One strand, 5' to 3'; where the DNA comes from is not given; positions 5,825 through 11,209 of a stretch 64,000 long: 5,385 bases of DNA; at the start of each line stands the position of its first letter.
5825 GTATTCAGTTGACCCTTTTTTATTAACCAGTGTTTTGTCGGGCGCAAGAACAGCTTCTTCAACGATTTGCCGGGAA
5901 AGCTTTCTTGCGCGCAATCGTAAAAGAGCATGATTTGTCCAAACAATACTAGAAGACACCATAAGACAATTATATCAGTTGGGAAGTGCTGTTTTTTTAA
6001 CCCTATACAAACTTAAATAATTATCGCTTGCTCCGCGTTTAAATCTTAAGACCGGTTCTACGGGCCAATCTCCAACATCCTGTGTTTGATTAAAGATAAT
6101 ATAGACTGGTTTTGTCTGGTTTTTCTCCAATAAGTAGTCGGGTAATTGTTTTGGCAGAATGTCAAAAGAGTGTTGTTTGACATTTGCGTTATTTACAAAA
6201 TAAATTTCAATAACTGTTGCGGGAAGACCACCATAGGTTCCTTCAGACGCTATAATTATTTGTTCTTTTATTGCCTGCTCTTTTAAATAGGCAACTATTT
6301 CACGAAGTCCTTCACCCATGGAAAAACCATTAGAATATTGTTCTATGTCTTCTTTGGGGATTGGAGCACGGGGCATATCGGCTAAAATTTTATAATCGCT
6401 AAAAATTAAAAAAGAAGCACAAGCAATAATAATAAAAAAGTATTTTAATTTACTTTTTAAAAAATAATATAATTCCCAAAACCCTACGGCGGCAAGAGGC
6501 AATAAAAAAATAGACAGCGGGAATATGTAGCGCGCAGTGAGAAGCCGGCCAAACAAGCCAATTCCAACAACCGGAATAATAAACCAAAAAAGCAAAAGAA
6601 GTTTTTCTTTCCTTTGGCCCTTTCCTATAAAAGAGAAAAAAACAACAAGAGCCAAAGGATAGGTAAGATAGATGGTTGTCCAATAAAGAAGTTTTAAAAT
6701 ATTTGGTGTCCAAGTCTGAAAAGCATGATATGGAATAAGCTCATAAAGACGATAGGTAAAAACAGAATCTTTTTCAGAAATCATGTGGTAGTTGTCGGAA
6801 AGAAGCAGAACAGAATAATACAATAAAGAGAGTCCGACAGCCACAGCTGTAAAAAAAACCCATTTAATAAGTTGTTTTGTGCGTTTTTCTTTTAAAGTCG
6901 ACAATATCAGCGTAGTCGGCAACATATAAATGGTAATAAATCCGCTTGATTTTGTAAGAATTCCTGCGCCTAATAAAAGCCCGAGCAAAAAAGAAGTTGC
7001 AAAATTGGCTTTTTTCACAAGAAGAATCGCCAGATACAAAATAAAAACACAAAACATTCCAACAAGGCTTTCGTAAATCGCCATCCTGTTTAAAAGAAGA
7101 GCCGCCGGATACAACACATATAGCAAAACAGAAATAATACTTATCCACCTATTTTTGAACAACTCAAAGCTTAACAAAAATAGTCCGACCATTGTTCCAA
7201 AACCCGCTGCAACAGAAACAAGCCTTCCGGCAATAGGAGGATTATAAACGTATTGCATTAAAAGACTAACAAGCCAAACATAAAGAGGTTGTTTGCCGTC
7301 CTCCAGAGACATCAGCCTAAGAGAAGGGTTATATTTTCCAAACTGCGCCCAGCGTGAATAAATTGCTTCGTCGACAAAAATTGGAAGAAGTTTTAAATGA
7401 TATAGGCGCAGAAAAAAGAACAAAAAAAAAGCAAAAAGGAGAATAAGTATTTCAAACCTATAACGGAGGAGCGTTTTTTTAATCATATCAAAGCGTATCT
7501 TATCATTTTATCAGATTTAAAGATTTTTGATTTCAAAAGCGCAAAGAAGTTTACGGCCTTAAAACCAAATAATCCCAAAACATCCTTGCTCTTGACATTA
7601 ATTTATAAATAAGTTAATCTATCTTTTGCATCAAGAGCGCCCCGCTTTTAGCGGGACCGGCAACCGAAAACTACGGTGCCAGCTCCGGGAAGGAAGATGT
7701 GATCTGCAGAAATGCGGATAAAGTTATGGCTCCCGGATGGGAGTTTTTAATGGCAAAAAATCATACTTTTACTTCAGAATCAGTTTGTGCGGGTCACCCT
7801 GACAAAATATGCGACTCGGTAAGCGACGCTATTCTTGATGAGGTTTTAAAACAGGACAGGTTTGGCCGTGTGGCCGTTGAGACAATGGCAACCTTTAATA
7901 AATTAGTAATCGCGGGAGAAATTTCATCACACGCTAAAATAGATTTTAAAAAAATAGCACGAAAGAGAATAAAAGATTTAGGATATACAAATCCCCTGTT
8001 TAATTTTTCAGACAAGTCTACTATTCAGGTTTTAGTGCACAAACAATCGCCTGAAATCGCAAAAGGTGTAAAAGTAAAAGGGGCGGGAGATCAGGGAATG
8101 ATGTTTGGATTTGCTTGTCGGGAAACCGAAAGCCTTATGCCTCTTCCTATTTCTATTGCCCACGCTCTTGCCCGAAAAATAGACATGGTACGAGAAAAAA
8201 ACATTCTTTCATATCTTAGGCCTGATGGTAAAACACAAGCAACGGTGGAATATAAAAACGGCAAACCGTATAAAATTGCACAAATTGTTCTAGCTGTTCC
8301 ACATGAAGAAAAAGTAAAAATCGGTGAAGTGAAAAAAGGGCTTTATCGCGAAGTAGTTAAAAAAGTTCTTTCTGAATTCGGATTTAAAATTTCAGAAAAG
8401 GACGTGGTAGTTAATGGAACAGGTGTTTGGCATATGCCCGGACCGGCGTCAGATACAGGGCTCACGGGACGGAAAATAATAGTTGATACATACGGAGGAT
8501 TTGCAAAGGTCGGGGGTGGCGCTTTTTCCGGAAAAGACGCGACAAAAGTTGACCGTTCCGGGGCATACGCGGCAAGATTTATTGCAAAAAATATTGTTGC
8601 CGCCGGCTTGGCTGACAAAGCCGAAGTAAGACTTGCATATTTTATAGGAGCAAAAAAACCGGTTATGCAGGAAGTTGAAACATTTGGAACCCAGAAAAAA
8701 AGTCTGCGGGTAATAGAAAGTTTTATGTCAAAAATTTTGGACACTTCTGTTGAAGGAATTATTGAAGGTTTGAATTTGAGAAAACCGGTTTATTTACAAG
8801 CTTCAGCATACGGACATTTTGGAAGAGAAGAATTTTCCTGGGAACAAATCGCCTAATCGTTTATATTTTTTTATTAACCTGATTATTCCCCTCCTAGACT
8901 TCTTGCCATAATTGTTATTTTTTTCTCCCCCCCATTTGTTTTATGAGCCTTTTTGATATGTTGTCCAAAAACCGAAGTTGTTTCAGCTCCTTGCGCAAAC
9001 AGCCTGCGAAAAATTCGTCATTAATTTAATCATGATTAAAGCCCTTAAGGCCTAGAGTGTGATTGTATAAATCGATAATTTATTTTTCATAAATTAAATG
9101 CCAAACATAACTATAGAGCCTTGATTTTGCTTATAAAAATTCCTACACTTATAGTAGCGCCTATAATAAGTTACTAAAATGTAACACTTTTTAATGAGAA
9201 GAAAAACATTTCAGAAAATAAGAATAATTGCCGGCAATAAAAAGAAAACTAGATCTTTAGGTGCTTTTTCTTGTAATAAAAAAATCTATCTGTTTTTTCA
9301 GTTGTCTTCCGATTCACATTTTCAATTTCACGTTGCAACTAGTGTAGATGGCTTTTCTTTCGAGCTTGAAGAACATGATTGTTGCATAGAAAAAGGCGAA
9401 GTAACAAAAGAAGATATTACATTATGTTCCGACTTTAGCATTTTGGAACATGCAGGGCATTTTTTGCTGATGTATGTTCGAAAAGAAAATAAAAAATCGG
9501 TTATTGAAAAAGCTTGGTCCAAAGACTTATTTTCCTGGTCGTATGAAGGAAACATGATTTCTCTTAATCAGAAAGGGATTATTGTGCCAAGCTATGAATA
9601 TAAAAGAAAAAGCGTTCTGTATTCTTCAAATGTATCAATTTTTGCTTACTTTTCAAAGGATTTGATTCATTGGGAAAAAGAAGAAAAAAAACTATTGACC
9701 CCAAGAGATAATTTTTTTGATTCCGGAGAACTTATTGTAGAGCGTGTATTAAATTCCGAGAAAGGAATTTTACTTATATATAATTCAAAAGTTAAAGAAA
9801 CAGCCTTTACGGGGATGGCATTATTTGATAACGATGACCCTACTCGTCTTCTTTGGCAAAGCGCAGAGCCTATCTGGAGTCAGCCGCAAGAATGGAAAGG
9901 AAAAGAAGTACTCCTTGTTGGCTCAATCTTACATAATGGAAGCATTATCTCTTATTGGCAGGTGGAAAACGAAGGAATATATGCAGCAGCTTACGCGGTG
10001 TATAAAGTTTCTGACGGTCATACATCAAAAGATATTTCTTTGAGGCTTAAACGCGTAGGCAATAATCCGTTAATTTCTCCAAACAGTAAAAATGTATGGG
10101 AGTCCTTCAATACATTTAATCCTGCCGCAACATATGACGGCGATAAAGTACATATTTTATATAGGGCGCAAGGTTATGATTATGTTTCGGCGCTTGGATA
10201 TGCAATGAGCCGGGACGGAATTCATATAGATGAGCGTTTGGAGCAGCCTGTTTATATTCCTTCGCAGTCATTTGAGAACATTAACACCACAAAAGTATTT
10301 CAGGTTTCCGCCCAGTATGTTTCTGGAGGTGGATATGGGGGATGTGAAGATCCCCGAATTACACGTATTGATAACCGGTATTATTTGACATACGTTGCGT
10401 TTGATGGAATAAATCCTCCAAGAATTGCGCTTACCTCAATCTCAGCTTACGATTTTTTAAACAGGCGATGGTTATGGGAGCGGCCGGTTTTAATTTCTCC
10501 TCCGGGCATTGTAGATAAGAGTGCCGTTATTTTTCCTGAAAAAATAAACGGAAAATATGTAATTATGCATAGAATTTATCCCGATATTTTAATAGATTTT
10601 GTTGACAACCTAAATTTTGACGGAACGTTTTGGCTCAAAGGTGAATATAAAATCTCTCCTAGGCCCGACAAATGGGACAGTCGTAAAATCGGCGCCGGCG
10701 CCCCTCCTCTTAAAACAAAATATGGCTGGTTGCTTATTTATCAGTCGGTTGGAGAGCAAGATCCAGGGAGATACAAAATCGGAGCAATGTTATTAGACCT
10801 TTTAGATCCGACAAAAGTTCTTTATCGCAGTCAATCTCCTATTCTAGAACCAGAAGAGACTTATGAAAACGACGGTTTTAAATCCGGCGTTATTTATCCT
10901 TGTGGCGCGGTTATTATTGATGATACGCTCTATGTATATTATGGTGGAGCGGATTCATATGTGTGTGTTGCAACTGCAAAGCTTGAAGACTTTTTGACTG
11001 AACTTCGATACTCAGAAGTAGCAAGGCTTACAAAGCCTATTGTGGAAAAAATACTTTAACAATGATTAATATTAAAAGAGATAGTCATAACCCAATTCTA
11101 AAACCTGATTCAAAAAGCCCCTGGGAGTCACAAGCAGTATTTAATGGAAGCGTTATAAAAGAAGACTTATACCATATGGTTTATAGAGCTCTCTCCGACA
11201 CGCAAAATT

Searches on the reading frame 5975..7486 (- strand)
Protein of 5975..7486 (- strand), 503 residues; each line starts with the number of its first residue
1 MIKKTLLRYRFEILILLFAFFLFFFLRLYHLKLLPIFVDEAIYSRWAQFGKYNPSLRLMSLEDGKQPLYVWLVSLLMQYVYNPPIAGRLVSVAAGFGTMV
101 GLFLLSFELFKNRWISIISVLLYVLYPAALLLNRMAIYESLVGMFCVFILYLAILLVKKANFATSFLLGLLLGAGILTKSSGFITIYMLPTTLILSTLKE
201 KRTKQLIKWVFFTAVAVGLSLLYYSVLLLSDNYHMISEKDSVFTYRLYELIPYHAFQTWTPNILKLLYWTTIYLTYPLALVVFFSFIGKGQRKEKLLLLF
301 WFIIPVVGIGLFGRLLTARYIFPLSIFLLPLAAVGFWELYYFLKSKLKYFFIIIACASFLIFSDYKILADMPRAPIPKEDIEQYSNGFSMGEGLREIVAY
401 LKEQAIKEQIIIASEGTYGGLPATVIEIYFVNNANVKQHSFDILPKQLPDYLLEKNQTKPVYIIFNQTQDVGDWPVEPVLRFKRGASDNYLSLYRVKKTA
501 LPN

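Call 8: search_protein_families(library=pfam, proteins=[window:5975-7486:-], max_evalue=0.01)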
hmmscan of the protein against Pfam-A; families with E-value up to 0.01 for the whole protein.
window:5975-7486:- (503 aa): 1 family
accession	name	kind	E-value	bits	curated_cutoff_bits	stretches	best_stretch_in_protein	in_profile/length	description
PF13231.12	PMT_2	-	5.4e-08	33.6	26.1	1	67-219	4-154/160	Dolichyl-phosphate-mannose-protein mannosyltransferase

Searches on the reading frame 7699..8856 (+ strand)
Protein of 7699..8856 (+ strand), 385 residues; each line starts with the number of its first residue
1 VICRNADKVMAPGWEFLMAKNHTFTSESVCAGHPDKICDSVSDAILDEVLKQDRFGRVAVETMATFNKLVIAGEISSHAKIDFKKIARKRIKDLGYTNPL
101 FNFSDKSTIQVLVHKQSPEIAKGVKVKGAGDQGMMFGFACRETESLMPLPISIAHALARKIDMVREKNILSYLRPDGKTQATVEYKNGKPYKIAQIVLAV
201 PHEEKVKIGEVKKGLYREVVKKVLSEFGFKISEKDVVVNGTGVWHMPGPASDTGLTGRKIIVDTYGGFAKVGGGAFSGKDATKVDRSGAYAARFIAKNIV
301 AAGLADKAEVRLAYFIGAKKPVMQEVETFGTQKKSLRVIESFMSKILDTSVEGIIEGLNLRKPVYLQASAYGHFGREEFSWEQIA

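Call 8: search_protein_families(library=pfam, proteins=[window:7699-8856:+], max_evalue=0.01)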
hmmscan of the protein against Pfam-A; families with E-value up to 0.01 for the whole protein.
window:7699-8856:+ (385 aa): 4 families
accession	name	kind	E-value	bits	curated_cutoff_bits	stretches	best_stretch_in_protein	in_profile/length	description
PF02773.21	S-AdoMet_synt_C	-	2.6e-57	193.1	25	1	248-383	3-138/138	S-adenosylmethionine synthetase, C-terminal domain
PF02772.21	S-AdoMet_synt_M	-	9.5e-38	129.5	29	1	127-242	2-118/120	S-adenosylmethionine synthetase, central domain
PF00438.25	S-AdoMet_synt_N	-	6.6e-35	120.1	33.1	1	22-118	2-99/99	S-adenosylmethionine synthetase, N-terminal domain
PF01941.24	AdoMet_Synthase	-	0.0056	16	27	0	27-58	22-55/395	S-adenosylmethionine synthetase (AdoMet synthetase)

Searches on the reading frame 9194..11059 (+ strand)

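Call 8: search_protein_families(library=pfam, proteins=[window:9194-11059:+], max_evalue=0.01)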
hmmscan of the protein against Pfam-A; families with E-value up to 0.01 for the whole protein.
window:9194-11059:+ (621 aa): 2 families
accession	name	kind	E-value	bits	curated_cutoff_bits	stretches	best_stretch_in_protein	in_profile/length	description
PF04041.19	Glyco_hydro_130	-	1.4e-61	208.7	26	2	280-601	9-315/320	beta-1,4-mannooligosaccharide phosphorylase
PF00251.26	Glyco_hydro_32N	-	0.0041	17.2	22.1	0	152-208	43-101/307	Glycosyl hydrolases family 32 N-terminal domain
